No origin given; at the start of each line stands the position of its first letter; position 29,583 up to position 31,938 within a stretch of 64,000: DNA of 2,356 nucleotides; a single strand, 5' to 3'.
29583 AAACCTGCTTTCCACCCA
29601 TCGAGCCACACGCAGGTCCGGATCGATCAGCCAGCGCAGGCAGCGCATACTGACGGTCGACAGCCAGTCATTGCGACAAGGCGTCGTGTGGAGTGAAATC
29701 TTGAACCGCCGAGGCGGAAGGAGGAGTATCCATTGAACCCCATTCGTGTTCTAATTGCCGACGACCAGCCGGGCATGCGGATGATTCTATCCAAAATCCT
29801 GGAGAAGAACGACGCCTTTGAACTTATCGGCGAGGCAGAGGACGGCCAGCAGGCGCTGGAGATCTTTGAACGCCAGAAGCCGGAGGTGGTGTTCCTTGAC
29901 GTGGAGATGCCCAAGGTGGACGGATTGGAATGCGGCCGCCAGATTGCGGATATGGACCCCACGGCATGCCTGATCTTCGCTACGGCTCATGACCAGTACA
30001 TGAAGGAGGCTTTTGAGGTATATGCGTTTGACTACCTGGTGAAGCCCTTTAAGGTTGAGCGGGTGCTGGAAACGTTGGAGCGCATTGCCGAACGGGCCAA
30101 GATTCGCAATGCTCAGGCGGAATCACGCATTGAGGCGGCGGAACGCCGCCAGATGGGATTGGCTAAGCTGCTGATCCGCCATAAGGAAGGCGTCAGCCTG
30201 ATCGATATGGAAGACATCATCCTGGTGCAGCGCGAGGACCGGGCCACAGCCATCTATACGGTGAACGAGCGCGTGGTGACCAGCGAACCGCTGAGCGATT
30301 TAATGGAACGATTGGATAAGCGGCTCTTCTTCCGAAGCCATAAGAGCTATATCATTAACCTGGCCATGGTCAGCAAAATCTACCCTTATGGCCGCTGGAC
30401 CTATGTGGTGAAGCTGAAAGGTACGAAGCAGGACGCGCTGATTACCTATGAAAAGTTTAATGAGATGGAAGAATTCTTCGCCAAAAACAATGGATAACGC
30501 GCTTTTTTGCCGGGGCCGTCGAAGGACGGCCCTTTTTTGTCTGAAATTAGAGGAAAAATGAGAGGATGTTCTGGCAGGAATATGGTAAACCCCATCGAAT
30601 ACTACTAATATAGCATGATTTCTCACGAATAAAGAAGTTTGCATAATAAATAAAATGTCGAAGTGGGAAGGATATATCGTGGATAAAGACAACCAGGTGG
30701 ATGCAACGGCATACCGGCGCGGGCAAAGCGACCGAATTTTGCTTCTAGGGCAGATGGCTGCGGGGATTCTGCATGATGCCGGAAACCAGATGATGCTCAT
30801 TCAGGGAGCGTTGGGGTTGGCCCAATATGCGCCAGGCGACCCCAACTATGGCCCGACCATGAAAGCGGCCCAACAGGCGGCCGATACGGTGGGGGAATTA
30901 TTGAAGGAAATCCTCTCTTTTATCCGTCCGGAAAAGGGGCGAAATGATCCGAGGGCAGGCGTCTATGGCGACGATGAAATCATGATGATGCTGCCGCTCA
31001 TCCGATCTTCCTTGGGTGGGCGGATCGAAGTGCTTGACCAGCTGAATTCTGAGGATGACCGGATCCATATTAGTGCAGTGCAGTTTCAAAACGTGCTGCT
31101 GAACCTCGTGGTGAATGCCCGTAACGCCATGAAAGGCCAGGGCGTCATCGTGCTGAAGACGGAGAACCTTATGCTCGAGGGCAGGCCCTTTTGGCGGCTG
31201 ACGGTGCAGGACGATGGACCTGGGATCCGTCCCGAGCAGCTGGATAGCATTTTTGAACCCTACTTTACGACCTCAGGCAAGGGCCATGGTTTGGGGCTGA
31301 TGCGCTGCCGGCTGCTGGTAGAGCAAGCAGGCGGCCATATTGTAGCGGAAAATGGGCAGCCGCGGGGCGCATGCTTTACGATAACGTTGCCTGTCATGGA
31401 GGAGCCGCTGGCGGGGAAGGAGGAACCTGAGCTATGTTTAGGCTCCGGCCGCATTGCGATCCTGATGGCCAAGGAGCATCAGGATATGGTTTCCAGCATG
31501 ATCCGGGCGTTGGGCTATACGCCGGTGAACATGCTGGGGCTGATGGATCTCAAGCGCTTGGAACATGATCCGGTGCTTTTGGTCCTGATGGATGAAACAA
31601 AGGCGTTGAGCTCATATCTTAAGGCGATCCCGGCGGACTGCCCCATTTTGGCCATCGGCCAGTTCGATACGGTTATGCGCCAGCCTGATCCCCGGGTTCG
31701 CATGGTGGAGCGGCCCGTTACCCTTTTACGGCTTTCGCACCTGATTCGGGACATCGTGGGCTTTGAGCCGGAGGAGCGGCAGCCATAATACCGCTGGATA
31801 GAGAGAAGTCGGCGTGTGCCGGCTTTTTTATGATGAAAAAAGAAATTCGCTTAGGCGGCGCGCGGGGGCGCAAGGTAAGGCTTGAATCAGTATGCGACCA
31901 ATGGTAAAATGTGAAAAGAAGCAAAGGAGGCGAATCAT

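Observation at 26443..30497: LytTR two-component pair whose kinase and regulator genes bracket the NfeD-FloA (flotillin) module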

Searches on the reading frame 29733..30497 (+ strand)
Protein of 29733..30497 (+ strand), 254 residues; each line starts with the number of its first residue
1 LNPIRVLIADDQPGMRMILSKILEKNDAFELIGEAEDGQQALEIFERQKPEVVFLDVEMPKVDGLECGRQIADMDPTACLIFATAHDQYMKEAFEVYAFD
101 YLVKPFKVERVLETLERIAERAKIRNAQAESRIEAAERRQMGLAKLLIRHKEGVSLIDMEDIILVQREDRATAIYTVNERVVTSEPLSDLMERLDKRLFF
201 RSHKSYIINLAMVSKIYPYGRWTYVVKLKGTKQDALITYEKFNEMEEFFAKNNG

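Call 3: search_protein_families(library=pfam, proteins=[window:29733-30497:+], max_evalue=0.01)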
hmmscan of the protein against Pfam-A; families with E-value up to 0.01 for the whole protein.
window:29733-30497:+ (254 aa): 2 families
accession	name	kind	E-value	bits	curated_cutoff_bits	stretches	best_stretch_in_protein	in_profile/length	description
PF00072.30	Response_reg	-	7.2e-27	94.2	30.2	1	6-115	1-110/111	Response regulator receiver domain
PF04397.21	LytTR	-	1.2e-18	67.6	22.6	1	155-247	4-95/98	LytTr DNA-binding domain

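Call 34: search_protein_families(library=ncbifam, proteins=[window:29733-30497:+], max_evalue=0.001)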
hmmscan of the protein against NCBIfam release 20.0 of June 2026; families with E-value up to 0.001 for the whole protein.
window:29733-30497:+ (254 aa): 96 families (the best 25 are shown)
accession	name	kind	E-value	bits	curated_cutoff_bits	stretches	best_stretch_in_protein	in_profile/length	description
NF010684.1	PRK14084.1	equivalog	9e-43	146.8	375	1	5-229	2-233/254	response regulator transcription factor LytR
NF008677.0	PRK11697.1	equivalog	1.6e-36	125.9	246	1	4-217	2-204/238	two-component system response regulator BtsR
NF041367.1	CheY_Halo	equivalog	1.6e-24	86.4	200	1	6-118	1-113/114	chemotaxis protein CheY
NF001965.0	PRK00742.1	subfamily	2.7e-24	86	293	1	2-139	2-141/357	chemotaxis-specific protein-glutamate methyltransferase CheB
NF009206.0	PRK12555.1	subfamily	3.1e-21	75.7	342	1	4-128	1-128/340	chemotaxis-specific protein-glutamate methyltransferase CheB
TIGR02875.1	spore_0_A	equivalog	9.9e-20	70.9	200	1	3-132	2-134/262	sporulation transcription factor Spo0A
NF008469.0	PRK11361.1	equivalog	3.5e-19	68.9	714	1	5-126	6-127/461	acetoacetate metabolism transcriptional regulator AtoC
TIGR01818.1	ntrC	equivalog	4.4e-18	65.3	558.6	1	6-135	1-130/463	nitrogen regulation protein NR(I)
NF051850.1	RespRegRprY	equivalog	3.3e-17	62.7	370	1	3-130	4-131/234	response regulator transcription factor RprY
NF007935.0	PRK10651.1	equivalog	4.5e-17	62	250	1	3-121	6-126/216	two-component system response regulator NarL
NF045944.1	ResRegRpaBCyano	equivalog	4.9e-17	62.1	330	1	7-151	1-141/229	response regulator transcription factor RpaB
NF040689.1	MtrAB_MtrA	equivalog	1.5e-16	60.4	300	1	6-176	1-167/219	MtrAB system response regulator MtrA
NF045505.1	RR_RssB_Pseudo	equivalog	2.4e-16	59.8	700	1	4-150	6-155/394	two-component system response regulator RssB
NF052445.1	RespRegMctR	equivalog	9.1e-16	57.9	300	1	3-122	1-122/205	two-component system response regulator MctR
NF051870.1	NAssimRespRegNtrX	equivalog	9.3e-15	54.4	600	1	6-141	4-141/452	nitrogen assimilation response regulator NtrX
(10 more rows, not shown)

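Call 46: find_homologous_proteins(query=window:29733-30497:+, max_evalue=1e-40)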
Query window:29733-30497:+ (254 aa): 4141 proteins with E <= 1e-40 among 5486 candidates; the best 120 are listed.
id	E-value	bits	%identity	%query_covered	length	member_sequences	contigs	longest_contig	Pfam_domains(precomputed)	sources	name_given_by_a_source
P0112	1.2e-158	544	98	100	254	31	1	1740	PF04397.22,PF00072.31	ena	-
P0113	2.4e-137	474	83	100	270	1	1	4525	PF04397.22,PF00072.31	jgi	jgi:two-component system LytT family response regulator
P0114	1.8e-129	448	76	99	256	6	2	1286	PF04397.22,PF00072.31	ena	-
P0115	2.7e-125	434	77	99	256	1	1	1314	PF04397.22,PF00072.31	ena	-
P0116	8.7e-113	394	70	99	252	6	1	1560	PF04397.22,PF00072.31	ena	-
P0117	1.9e-106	373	65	98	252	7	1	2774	PF04397.22,PF00072.31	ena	-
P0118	1.1e-105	370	65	98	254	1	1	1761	PF04397.22,PF00072.31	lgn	-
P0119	9.1e-104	364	64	100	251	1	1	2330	PF04397.22,PF00072.31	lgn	-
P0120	9.9e-103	361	66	98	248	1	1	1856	PF04397.22,PF00072.31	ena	-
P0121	2.8e-96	340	63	96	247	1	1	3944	PF04397.22,PF00072.31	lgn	-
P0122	1.4e-95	337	62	96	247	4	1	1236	PF04397.22,PF00072.31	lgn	-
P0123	6.7e-94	332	59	98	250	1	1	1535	PF04397.22,PF00072.31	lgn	-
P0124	7.7e-94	332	59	98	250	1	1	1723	PF04397.22,PF00072.31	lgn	-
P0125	9.4e-94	331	59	99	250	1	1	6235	PF04397.22,PF00072.31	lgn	-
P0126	2.4e-93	330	59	97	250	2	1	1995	PF04397.22,PF00072.31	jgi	jgi:two-component system, LytTR family, response regulator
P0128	3.5e-93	329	61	97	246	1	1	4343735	PF04397.22,PF00072.31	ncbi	-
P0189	1.0e-89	318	56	97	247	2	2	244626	PF04397.22,PF00072.31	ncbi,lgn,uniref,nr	ncbi:LytR/AlgR family response regulator transcription factor [Clostridium fallax]|uniref:Stage 0 sp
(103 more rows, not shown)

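Call 47: find_encoding_contigs(protein=P0128, flank=8000, max_places=1)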
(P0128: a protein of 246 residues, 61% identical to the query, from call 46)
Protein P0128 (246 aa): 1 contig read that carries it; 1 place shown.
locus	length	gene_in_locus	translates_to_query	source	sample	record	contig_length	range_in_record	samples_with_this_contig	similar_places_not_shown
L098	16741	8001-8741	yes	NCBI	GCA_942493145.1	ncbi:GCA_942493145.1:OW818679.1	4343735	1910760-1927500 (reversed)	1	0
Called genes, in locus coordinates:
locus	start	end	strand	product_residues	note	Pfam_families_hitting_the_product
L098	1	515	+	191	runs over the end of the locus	PF02632:BioY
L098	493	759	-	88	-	-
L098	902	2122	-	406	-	PF09587:PGA_cap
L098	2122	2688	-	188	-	PF10469:AKAP7_NLS (weak), PF02834:LigT_PEase, PF13563:2_5_RNA_ligase2, PF02834:LigT_PEase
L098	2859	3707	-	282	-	-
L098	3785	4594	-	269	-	PF01261:AP_endonuc_2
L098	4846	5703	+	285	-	PF14689:SPOB_a, PF14501:HATPase_c_5 (weak), PF02518:HATPase_c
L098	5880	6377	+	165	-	PF01957:NfeD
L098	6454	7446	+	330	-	PF12127:FloA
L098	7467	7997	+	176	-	PF27722:YqfB (faint)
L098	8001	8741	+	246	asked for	PF00072:Response_reg, PF04397:LytTR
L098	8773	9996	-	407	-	PF01841:Transglut_core, PF04473:DUF553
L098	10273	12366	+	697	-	PF12437:GSIII_N, PF00120:Gln-synt_C, PF18318:Gln-synt_C-ter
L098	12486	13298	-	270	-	PF07719:TPR_2 (faint)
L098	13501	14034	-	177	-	PF01558:POR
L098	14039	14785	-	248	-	PF02775:TPP_enzyme_C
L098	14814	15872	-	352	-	PF01855:POR_N, PF02780:Transketolase_C, PF17147:PFOR_II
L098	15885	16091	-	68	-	PF12797:Fer4_2 (weak), PF12837:Fer4_6 (weak), PF13183:Fer4_8 (faint), PF13237:Fer4_10, PF14697:Fer4_21 (faint), PF00037:Fer4 (weak), PF12838:Fer4_7, PF13187:Fer4_9 (weak), +3 more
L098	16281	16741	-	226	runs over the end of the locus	-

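Call 48: find_encoding_contigs(protein=P0189, flank=8000, max_places=1)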
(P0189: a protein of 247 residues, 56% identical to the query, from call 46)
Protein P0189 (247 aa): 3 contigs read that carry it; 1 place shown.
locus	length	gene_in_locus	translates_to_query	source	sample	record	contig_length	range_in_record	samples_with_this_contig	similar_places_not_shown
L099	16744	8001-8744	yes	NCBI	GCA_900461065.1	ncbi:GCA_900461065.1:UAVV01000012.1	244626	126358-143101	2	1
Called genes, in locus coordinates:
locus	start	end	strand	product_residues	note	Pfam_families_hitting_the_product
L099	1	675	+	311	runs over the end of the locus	PF04055:Radical_SAM, PF16199:Radical_SAM_C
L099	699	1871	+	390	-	PF02463:SMC_N (weak), PF00005:ABC_tran, PF17912:OB_MalK, PF08402:TOBE_2 (weak)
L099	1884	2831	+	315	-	PF13556:HTH_30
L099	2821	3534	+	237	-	PF04029:2-ph_phosp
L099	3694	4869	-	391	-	PF17785:PUA_3, PF02005:TRM (weak), PF10672:Methyltrans_SAM, PF02475:TRM5-TYW2_MTfase, PF03602:Cons_hypoth95, PF05175:MTS (weak), PF06325:PrmA, PF13847:Methyltransf_31, +1 more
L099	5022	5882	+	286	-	PF14689:SPOB_a, PF02518:HATPase_c, PF14501:HATPase_c_5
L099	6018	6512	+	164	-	PF24961:NfeD_membrane (weak), PF01957:NfeD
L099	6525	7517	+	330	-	PF12127:FloA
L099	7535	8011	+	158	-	-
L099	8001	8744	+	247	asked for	PF00072:Response_reg, PF04397:LytTR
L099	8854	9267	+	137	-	-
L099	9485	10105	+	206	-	PF07799:DUF1643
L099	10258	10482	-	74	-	PF04324:Fer2_BFD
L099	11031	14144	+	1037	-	PF00133:tRNA-synt_1, PF09334:tRNA-synt_1g, PF08264:Anticodon_1, PF19302:DUF5915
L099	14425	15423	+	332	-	PF00356:LacI, PF00532:Peripla_BP_1, PF13407:Peripla_BP_4, PF13377:Peripla_BP_3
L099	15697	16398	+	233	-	PF01863:YgjP-like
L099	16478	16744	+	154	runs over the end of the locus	PF01325:Fe_dep_repress (faint), PF01047:MarR, PF12802:MarR_2, PF13463:HTH_27 (weak), PF13730:HTH_36 (faint), PF13412:HTH_24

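Call 52: find_related_loci(query=window:29733-30497:+, collection=metagenome_contigs, flank=5000)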
Query window:29733-30497:+ (254 aa) in metagenome_contigs; peptide patterns used: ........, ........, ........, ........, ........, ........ (x = any residue, [..] = any of these).
191 stretches matched a pattern; 87 encode a relative of the query (tblastn E <= 1e-3); the best 80 are kept; 80 distinct loci.
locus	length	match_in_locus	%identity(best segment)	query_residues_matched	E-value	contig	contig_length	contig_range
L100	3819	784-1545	98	1-254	2e-176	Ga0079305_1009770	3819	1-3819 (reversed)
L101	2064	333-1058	35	5-245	2e-35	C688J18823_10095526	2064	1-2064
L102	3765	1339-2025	28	1-217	4e-24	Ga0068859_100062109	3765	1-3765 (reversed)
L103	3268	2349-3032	25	1-216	5e-21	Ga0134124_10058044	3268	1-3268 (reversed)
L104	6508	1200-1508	41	5-105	4e-20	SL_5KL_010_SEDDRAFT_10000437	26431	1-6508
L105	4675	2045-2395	36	5-118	5e-18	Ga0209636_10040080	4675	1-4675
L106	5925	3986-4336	36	5-118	5e-18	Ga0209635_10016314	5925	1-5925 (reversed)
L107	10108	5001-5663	27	1-209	6e-18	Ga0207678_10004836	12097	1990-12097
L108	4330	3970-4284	39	4-105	1e-17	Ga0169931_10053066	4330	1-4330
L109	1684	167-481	39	4-105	2e-17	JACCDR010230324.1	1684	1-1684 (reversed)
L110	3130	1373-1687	39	4-105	2e-17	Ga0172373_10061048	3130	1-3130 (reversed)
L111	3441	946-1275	40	1-107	3e-17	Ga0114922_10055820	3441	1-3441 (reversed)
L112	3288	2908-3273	33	1-117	4e-17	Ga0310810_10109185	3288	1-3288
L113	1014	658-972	40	4-105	2e-17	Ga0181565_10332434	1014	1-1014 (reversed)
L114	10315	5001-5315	39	4-105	2e-16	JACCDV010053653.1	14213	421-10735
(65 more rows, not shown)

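Call 53: search_protein_families(library=pfam, proteins=[L098:7467-7997:+, L099:7535-8011:+], max_evalue=10)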
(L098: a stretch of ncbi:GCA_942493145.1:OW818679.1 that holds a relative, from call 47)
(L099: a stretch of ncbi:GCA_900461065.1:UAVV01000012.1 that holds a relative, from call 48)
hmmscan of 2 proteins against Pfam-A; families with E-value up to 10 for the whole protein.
L098:7467-7997:+ (176 aa): 3 families
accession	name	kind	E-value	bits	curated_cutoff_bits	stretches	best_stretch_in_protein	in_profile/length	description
PF15222.11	KAR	-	0.055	14.3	27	1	52-92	55-95/105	Kidney androgen-regulated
PF14173.11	ComGG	-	0.16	12.8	25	1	58-96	37-75/95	ComG operon protein 7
PF18174.6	HU-CCDC81_bac_1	-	0.21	12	26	1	128-149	38-59/59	CCDC81-like prokaryotic HU domain 1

L099:7535-8011:+ (158 aa): 5 families
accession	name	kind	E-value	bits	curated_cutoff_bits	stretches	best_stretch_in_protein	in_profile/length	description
PF11680.14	DUF3276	-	0.66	10.5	23.1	1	8-78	52-122/131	Protein of unknown function (DUF3276)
PF04281.18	Tom22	-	1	9.6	28.7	1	35-105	6-80/141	Mitochondrial import receptor subunit Tom22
PF12002.13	MgsA_C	-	1.2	9.5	27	1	27-100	84-154/167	MgsA AAA+ ATPase C terminal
PF22251.1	PFF1_TM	-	4.9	7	32.3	1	44-104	122-183/300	Vacuolar membrane protease, transmembrane domain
PF11744.14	ALMT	-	9.6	5.4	20.6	0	18-132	323-435/471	Aluminium activated malate transporter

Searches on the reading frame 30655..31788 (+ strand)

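Call 3: search_protein_families(library=pfam, proteins=[window:30655-31788:+], max_evalue=0.01)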
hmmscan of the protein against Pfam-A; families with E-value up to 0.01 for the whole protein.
window:30655-31788:+ (377 aa): 1 family
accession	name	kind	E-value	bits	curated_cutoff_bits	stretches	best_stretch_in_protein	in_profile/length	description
PF02518.31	HATPase_c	-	1.3e-21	77.5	26.4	1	142-247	4-109/111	Histidine kinase-, DNA gyrase B-, and HSP90-like ATPase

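Call 34: search_protein_families(library=ncbifam, proteins=[window:30655-31788:+], max_evalue=0.001)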
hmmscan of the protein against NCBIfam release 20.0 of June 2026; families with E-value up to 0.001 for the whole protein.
window:30655-31788:+ (377 aa): 65 families (the best 25 are shown)
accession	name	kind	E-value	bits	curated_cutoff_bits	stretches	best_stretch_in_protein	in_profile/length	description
NF010411.0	PRK13837.1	equivalog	1.1e-37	129.6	647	1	14-368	433-812/828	two-component system VirA-like sensor kinase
NF008468.0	PRK11360.1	equivalog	2.3e-31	108.8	646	1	23-249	388-610/616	two-component system sensor histidine kinase AtoS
NF007688.0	PRK10364.1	equivalog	9.3e-30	103.8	479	1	26-248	235-452/460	two-component system sensor histidine kinase ZraS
NF046026.1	HisKinCckACaul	equivalog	7.8e-29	100.3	1000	1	4-252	276-537/678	cell cycle histidine kinase CckA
NF046020.1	HisKinCckABruc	equivalog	9.1e-28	96.6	1000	1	23-248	472-708/868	cell cycle histidine kinase CckA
NF010076.0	PRK13557.1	subfamily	3.8e-26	91.6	631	1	24-289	156-441/540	histidine kinase famiy protein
NF052574.1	HisKinEspCMyxo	equivalog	5.9e-19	67.7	1200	1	25-255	411-645/785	serine histidine kinase EspC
NF038348.1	T2SS_HK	subfamily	8.6e-19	67.4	450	1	136-247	464-573/574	histidine kinase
NF041777.1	sens_FixL_Rhizob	equivalog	8.3e-18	64.3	850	1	129-249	364-483/485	sensor protein FixL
NF053867.1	SprKinKinDBac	equivalog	2.2e-16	59.4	775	1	26-249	281-499/500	sporulation kinase KinD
TIGR02916.1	PEP_his_kin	equivalog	2.5e-16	59.4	300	1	130-246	567-679/679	XrtA/PEP-CTERM system histidine kinase PrsK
NF040750.1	tetrathio_HK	equivalog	1e-14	53.9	750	1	24-234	331-541/555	tetrathionate respiration histidine kinase TtrS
NF052573.1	HisKinEspAMyxo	equivalog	4.5e-14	51.4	1400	1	140-287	500-653/755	serine histidine kinase EspA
TIGR02956.1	TMAO_torS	equivalog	5.2e-14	51.3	676.5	1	136-250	572-685/967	TMAO reductase system sensor histidine kinase/response regulator TorS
NF007793.0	PRK10490.1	equivalog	6.4e-14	50.9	1123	1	130-252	765-887/895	two-component system sensor histidine kinase KdpD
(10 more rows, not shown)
